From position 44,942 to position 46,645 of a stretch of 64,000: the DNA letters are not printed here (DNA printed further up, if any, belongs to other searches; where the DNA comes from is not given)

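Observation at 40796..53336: Self-contained type II FAS/PKS-like accessory cluster with dedicated ACP, PPTase, two CrtI-family oxidoreductases, DUF362 and an HHxxxDG acyltransferase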

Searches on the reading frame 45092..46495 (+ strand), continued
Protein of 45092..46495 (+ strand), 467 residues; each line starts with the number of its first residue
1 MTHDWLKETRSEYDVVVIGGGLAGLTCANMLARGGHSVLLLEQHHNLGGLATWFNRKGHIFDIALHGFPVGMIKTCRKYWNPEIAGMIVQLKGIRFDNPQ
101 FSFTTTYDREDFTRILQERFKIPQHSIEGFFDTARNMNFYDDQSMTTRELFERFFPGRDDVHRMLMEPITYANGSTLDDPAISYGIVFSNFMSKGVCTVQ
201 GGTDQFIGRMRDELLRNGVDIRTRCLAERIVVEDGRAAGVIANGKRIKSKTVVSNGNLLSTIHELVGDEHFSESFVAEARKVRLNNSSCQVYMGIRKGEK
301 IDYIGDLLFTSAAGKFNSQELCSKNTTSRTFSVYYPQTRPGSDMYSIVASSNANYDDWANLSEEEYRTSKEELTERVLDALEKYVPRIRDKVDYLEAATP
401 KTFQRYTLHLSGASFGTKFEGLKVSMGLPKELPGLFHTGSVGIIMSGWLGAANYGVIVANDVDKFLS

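Call 40: search_protein_families(library=pfam, proteins=[L027:2404-4515:+, L027:4512-5504:+, L023:5970-6452:+, L023:3889-4674:+, L033:146-1315:+, L023:16862-19540:+, L023:2400-2954:+, L023:3050-3805:+], max_evalue=0.001)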
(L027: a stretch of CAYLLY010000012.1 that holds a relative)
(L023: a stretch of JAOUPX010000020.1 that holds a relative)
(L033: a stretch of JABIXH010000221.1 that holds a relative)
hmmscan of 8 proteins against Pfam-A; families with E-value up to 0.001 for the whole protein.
L027:2404-4515:+ (703 aa): 1 family
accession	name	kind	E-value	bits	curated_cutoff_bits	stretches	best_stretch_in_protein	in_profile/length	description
PF00501.34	AMP-binding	-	1.2e-56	192.7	29.9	1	173-551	4-384/384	AMP-binding enzyme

L027:4512-5504:+ (330 aa): 8 families
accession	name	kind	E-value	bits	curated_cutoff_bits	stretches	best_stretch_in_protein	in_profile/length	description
PF01073.25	3Beta_HSD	-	2e-60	204.7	22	1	4-252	1-271/280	3-beta hydroxysteroid dehydrogenase/isomerase family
PF01370.27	Epimerase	-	2.3e-39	135.7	20.9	1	3-217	1-228/240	NAD dependent epimerase/dehydratase family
PF16363.11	GDP_Man_Dehyd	-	1.2e-17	64.9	27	1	4-322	1-331/332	GDP-mannose 4,6 dehydratase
PF07993.18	NAD_binding_4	-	6.2e-17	62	20.1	1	57-216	83-253/258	Male sterility protein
PF13460.12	NAD_binding_10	-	1.9e-14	54.4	27.2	1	7-148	1-131/184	NAD(P)H-binding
PF04321.23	RmlD_sub_bind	-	1.2e-08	34.8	27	1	1-210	1-193/287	RmlD substrate binding domain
PF02719.21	Polysacc_synt_2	-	6.2e-08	32.6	20.2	1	4-114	2-132/293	Polysaccharide biosynthesis protein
PF05368.20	NmrA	-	7.6e-07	29.4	27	1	4-115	6-112/298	NmrA-like family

L023:5970-6452:+ (160 aa): 1 family
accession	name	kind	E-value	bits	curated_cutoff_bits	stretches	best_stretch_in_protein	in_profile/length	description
PF02542.21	YgbB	-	7e-72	241.3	26.7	1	4-157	1-154/155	YgbB family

L023:3889-4674:+ (261 aa): 1 family
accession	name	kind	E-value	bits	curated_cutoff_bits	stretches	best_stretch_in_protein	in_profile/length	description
PF01148.25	CTP_transf_1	-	1.2e-62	212.7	24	1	2-260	2-264/264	Cytidylyltransferase family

L033:146-1315:+ (389 aa): 3 families
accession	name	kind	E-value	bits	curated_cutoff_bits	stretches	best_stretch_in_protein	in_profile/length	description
PF02670.22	DXP_reductoisom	-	6.4e-44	150.2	21.7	1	9-135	1-129/129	1-deoxy-D-xylulose 5-phosphate reductoisomerase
PF13288.12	DXPR_C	-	7e-43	146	27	1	263-379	1-114/115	DXP reductoisomerase C-terminal domain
PF08436.17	DXP_redisom_C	-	1.2e-41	141.1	26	1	149-232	1-84/84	1-deoxy-D-xylulose 5-phosphate reductoisomerase C-terminal domain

L023:16862-19540:+ (892 aa): 4 families
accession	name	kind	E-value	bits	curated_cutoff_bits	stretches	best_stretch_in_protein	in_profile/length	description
PF00015.26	MCPsignal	-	5.1e-33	114.8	34.6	1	693-862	2-168/172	Methyl-accepting chemotaxis protein (MCP) signalling domain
PF00672.30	HAMP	-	1.4e-11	44.9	25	1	473-525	1-52/53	HAMP domain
PF02743.24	dCache_1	-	4.2e-08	33.5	45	1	226-435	68-236/240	Cache domain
PF06103.16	DUF948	-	0.00097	19.7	37.2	0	617-680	24-87/89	Bacterial protein of unknown function (DUF948)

L023:2400-2954:+ (184 aa): 1 family
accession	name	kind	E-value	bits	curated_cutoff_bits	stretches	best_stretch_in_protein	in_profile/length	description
PF01765.24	RRF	-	1.6e-65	220.4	29.7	1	20-182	2-164/164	Ribosome recycling factor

L023:3050-3805:+ (251 aa): 1 family
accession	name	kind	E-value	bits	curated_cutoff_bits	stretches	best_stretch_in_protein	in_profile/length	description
PF01255.24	Prenyltransf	-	3.8e-85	285.3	27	1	22-242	1-219/219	Putative undecaprenyl diphosphate synthase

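Call 45: search_protein_families(library=pfam, proteins=[L027:1973-2848:+, L027:8992-9849:+, L027:815-1966:+, L027:13465-13839:+, L027:13962-14426:+, L027:14386-15717:+, L050:5678-6235:+], max_evalue=0.001)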
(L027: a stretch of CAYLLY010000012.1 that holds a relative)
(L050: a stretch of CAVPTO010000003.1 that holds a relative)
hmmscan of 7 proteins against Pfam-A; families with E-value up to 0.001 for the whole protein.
L027:1973-2848:+ (291 aa): 3 families
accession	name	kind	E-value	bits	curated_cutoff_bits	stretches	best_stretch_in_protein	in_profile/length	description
PF00561.26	Abhydrolase_1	-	4.1e-30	105.7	25.8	2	32-130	2-102/245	alpha/beta hydrolase fold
PF12697.13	Abhydrolase_6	-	2.7e-17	64.6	26.3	1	33-277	1-214/217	Alpha/beta hydrolase family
PF12146.15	Hydrolase_4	-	1.3e-08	34.8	27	1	33-241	7-204/239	Serine aminopeptidase, S33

L027:8992-9849:+ (285 aa): 1 family
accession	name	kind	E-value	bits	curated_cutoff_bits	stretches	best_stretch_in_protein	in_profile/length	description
PF14267.11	DUF4357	-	6.2e-22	77.7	38.4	1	225-278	1-54/54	Domain of unknown function (DUF4357)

L027:815-1966:+ (383 aa): 3 families
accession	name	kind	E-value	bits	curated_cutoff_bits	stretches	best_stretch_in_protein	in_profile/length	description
PF08541.16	ACP_syn_III_C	-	4.7e-12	46.3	26.6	1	297-377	4-84/90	3-Oxoacyl-[acyl-carrier-protein (ACP)] synthase III C terminal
PF08545.16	ACP_syn_III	-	7.6e-07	29.4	24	1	152-231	1-64/80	3-Oxoacyl-[acyl-carrier-protein (ACP)] synthase III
PF00108.29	Thiolase_N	-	0.0003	20.7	26.4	1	94-188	21-115/260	Thiolase, N-terminal domain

L027:13465-13839:+ (124 aa): 1 family
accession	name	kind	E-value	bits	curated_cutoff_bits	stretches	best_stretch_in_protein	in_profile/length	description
PF07238.19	PilZ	-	3.5e-10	40.6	22.5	1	14-96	1-85/102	PilZ domain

L027:13962-14426:+ (154 aa): 1 family
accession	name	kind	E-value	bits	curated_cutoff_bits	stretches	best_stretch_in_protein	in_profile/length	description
PF01833.30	TIG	-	1.1e-08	35.4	20.9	1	74-144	1-72/84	IPT/TIG domain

L027:14386-15717:+ (443 aa): 2 families
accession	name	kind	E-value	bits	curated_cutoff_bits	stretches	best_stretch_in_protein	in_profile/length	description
PF01612.26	DNA_pol_A_exo1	-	1.3e-37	129.7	23.6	1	57-223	2-172/173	3'-5' exonuclease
PF00570.28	HRDC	-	6.9e-18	64.8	23.8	1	269-334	3-68/68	HRDC domain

L050:5678-6235:+ (186 aa): 10 families
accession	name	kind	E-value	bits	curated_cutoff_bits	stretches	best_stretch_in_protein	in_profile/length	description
PF01073.25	3Beta_HSD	-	7.5e-46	156.8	22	1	4-182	1-196/280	3-beta hydroxysteroid dehydrogenase/isomerase family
PF01370.27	Epimerase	-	2e-28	99.9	20.9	1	3-185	1-195/240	NAD dependent epimerase/dehydratase family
PF07993.18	NAD_binding_4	-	4.9e-19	68.9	20.1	1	55-169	81-209/258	Male sterility protein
PF13460.12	NAD_binding_10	-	3.9e-18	66.4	27.2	1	7-148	1-131/184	NAD(P)H-binding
PF16363.11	GDP_Man_Dehyd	-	4.2e-13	49.9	27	1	4-171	1-187/332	GDP-mannose 4,6 dehydratase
PF04321.23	RmlD_sub_bind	-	1.9e-12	47.3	27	1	1-157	1-145/287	RmlD substrate binding domain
PF02719.21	Polysacc_synt_2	-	6.8e-10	39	20.2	1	4-110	2-128/293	Polysaccharide biosynthesis protein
PF05368.20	NmrA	-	3.7e-08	33.7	27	1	4-110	6-107/298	NmrA-like family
PF00106.31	adh_short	-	0.00014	21.8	26.6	0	3-110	3-136/195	short chain dehydrogenase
PF08659.16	KR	-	0.00029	21.3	22.6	0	4-75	4-85/180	KR domain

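Call 69: predict_structure(alignment_id=A3)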
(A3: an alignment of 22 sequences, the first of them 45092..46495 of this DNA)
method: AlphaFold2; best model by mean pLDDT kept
length: 467 residues; sequences in the alignment: 22
mean_pLDDT: 38.1   pTM: 0.33
mean pLDDT of the five models: 38.1, 37.5, 33.9, 33.5, 31.4
residues with pLDDT >= 90: 0; 70-90: 28; 50-70: 70; < 50: 369
segments of 3 or more residues with pLDDT < 50: 1-10, 19-39, 42-108, 138-142, 167-176, 182-226, 251-265, 267-361, 365-374, 376-378, 383-386, 391-467
pLDDT, mean of each block of 10 residues (from residue 1): 32 51 44 44 34 26 27 31 37 26 35 71 82 55 62 77 48 44 43 27 37 41 46 57 60 41 47 40 24 23 22 23 22 23 26 31 48 47 47 35 22 19 21 22 21 20 24
secondary structure, 60 per line:
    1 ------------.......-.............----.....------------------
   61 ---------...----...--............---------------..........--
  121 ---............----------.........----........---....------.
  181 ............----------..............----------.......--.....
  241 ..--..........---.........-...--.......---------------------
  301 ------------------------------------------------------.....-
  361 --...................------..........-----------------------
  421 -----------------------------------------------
elements in order: E13-19 H21-33 E38-42 H82-93 H109-118 H124-135 H147-154 H159-166 H170-173 H181-192 H203-216 E227-233 E236-242 E245-254 H258-266 H273-279 H355-359 H363-381 H388-397

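Call 75: search_protein_families(library=pfam, proteins=[L054:3464-9394:+, L054:9477-9749:+, L054:11789-12538:+, L054:12615-13124:+, L064:7401-8633:+, L064:8688-9872:+, L064:11581-13788:+, L040:8781-10019:+, L040:11808-13046:+, L071:11430-13406:+], max_evalue=0.0001)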
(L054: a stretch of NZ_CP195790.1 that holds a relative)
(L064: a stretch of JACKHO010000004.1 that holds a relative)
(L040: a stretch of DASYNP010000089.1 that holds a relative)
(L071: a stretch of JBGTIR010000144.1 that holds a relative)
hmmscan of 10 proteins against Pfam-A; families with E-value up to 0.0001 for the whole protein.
L054:3464-9394:+ (1976 aa): 0 families

L054:9477-9749:+ (90 aa): 0 families

L054:11789-12538:+ (249 aa): 3 families
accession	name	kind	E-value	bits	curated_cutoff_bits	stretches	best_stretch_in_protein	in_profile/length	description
PF13672.11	PP2C_2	-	2.1e-16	60.6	24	1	20-206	10-178/209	Protein phosphatase 2C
PF00481.26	PP2C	-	9.4e-16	58.7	20.3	1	30-146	32-143/255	Protein phosphatase 2C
PF07228.17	SpoIIE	-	3.8e-05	24.1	25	0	173-246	105-189/192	Stage II sporulation protein E (SpoIIE)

L054:12615-13124:+ (169 aa): 0 families

L064:7401-8633:+ (410 aa): 1 family
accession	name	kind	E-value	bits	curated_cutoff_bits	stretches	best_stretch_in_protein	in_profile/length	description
PF00155.27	Aminotran_1_2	-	3e-36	125.8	19.7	1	35-405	2-361/361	Aminotransferase class I and II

L064:8688-9872:+ (394 aa): 1 family
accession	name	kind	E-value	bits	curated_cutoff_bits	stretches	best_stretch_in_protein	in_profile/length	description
PF10282.15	Lactonase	-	3.1e-117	392.1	21.7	1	37-390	2-343/344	Lactonase, 7-bladed beta-propeller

L064:11581-13788:+ (735 aa): 3 families
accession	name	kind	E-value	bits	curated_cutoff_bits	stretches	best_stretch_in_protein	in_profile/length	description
PF07583.16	PSCyt2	-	2.5e-47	162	29.8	1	228-410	2-208/209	Protein of unknown function (DUF1549)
PF07587.16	PSD1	-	2.1e-40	139.1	28.5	1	472-707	3-243/244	Protein of unknown function (DUF1553)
PF13946.11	DUF4214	-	1.2e-05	25.8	23.2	0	672-731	12-68/72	Domain of unknown function (DUF4214)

L040:8781-10019:+ (412 aa): 1 family
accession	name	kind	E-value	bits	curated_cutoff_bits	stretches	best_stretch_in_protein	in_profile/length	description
PF00155.27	Aminotran_1_2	-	1.4e-84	284.8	19.7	1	30-395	2-361/361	Aminotransferase class I and II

L040:11808-13046:+ (412 aa): 0 families

L071:11430-13406:+ (658 aa): 2 families
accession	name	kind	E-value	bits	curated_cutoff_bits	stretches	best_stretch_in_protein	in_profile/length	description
PF13517.12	FG-GAP_3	-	1.2e-38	132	26.9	5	576-640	1-61/61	FG-GAP-like repeat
PF01839.29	FG-GAP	-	2.8e-15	56.2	22.1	0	63-75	9-21/37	FG-GAP repeat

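Call 76: search_solved_structures(query=A1, max_evalue=0.001)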
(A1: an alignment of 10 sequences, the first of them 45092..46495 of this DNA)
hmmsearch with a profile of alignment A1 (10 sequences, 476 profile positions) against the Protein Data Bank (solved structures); distinct sequences matched with E-value up to 0.001: 193 (the best 60 are shown).
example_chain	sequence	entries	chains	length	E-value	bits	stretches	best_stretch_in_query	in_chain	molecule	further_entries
4rep_A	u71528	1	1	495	3.8e-23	85.2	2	196-441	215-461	Gamma-carotene desaturase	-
4dgk_A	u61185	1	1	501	8.1e-20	74.2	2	185-337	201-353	Phytoene dehydrogenase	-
3ka7_A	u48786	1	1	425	5.3e-12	48.4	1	184-269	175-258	Oxidoreductase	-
2i0z_A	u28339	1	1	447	1.4e-10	43.7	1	7-48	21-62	NAD(FAD)-utilizing dehydrogenases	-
3nrn_A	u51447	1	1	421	3.4e-10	42.4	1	15-71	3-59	uncharacterized protein PF1083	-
4y4m_A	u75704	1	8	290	9e-10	41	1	12-49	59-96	Putative ribose 1,5-bisphosphate isomerase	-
6hk1_A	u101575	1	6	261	9.6e-09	37.7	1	12-49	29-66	Thiazole synthase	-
6cr0_A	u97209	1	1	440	2.5e-08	36.3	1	7-50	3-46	(S)-6-hydroxynicotine oxidase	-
3k7t_A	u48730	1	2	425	6e-08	35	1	13-51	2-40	6-hydroxy-L-nicotine oxidase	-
2bxr_A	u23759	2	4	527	6e-08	35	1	5-60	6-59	AMINE OXIDASE [FLAVIN-CONTAINING] A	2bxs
3k7m_X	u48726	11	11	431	6.1e-08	35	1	13-51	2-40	6-hydroxy-L-nicotine oxidase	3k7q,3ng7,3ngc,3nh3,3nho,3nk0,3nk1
7e7h_A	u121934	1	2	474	7e-08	34.8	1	11-50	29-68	Amino_oxidase domain-containing protein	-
5mog_A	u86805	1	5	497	9e-08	34.4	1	7-69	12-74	Phytoene dehydrogenase, chloroplastic/chromoplastic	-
8am6_AAA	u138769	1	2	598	1e-07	34.3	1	9-50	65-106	Fumarate reductase/succinate dehydrogenase flavoprotein domain protein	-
8am3_AAA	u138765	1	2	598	1e-07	34.3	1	9-50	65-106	Fumarate reductase/succinate dehydrogenase flavoprotein domain protein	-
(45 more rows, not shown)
